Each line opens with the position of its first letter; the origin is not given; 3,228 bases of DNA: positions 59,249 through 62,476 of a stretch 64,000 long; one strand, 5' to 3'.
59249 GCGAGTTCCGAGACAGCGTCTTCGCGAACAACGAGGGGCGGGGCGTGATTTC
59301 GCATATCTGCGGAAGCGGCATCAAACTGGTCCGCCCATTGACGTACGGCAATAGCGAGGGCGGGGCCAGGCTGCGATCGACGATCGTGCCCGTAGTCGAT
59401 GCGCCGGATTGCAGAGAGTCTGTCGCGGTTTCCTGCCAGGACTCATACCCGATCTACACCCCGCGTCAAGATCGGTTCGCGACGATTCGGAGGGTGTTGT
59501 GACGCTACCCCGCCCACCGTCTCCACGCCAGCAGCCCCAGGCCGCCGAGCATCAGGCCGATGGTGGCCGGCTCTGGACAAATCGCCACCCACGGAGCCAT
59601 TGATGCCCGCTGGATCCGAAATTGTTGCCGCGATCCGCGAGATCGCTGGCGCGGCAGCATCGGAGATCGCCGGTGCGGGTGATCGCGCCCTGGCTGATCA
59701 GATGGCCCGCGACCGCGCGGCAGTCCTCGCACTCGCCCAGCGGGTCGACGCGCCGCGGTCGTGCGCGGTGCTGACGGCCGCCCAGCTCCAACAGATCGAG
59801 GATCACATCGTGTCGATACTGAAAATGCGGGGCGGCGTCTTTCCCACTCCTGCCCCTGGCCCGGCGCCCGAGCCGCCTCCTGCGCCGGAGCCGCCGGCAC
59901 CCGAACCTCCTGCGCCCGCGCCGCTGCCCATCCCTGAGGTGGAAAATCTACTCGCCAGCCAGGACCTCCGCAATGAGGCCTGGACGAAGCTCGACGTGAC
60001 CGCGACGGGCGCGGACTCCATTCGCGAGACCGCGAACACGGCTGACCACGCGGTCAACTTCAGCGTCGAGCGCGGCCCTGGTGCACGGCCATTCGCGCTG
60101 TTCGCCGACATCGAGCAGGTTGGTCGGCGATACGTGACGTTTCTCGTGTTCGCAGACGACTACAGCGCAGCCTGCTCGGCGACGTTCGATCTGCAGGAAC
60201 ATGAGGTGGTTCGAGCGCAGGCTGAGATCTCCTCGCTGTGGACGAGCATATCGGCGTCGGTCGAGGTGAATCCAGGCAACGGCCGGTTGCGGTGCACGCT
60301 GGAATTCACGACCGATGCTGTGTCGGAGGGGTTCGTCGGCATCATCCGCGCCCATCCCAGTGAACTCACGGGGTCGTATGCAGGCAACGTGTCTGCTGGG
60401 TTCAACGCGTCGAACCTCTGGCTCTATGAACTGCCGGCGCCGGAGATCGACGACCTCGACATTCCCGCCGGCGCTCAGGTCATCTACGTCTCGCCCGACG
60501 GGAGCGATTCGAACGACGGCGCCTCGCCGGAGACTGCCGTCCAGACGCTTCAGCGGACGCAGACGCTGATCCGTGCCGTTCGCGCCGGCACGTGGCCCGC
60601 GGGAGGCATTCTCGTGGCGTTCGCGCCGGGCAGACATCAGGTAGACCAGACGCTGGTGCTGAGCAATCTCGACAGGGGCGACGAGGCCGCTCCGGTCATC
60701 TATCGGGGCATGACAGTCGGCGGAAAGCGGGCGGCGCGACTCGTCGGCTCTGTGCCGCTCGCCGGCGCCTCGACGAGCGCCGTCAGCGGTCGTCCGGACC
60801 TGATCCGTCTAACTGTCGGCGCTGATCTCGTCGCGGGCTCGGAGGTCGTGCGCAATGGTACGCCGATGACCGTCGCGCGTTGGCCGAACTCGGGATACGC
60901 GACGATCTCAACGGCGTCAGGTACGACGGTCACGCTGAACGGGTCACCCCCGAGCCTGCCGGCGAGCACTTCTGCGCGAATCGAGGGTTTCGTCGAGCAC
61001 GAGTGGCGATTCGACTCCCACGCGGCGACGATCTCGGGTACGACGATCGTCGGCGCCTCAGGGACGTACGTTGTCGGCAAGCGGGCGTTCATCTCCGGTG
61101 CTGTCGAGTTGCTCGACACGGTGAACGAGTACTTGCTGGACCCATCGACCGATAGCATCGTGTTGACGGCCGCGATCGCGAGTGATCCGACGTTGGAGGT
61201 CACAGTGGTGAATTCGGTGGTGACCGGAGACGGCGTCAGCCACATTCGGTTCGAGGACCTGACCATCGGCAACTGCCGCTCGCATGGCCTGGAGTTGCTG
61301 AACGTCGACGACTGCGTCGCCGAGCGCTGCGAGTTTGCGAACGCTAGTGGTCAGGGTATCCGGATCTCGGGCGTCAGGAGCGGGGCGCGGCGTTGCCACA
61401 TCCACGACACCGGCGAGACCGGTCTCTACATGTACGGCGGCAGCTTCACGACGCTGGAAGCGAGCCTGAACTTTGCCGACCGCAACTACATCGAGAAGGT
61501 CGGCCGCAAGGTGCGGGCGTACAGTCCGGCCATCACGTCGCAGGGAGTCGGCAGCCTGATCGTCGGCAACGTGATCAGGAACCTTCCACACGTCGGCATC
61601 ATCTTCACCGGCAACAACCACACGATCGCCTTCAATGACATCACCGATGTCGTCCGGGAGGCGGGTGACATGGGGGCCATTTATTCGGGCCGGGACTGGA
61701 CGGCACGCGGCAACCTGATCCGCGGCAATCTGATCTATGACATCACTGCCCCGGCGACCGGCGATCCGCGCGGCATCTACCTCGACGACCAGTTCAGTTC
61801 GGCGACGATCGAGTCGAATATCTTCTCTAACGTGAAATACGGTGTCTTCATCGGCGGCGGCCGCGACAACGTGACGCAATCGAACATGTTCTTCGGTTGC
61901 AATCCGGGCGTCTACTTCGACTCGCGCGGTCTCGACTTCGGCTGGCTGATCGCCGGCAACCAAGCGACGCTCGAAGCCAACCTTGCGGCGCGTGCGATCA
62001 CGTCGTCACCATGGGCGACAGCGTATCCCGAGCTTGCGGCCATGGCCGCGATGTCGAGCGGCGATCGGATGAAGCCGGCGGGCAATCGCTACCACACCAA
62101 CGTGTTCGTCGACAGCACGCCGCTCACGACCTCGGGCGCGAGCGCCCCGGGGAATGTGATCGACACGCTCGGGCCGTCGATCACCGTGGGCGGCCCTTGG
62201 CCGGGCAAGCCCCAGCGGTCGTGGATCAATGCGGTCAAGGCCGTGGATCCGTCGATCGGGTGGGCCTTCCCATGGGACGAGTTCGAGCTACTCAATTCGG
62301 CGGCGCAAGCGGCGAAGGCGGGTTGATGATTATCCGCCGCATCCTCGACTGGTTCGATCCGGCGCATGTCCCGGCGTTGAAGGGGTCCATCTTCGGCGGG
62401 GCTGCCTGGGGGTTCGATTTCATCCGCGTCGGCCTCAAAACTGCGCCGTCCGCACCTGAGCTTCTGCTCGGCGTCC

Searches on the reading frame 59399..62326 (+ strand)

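Call 71: search_protein_families(library=pfam, proteins=[window:59399-62326:+], max_evalue=0.001)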
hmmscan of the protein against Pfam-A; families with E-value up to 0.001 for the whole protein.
window:59399-62326:+ (975 aa): 2 families
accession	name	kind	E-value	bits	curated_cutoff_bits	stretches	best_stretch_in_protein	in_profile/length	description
PF13229.12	Beta_helix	-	1.3e-18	67.6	25.9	2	610-687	5-83/158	Right handed beta helix region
PF05048.19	NosD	-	1.8e-10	41.1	23.6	1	709-840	38-155/212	Periplasmic copper-binding protein (NosD)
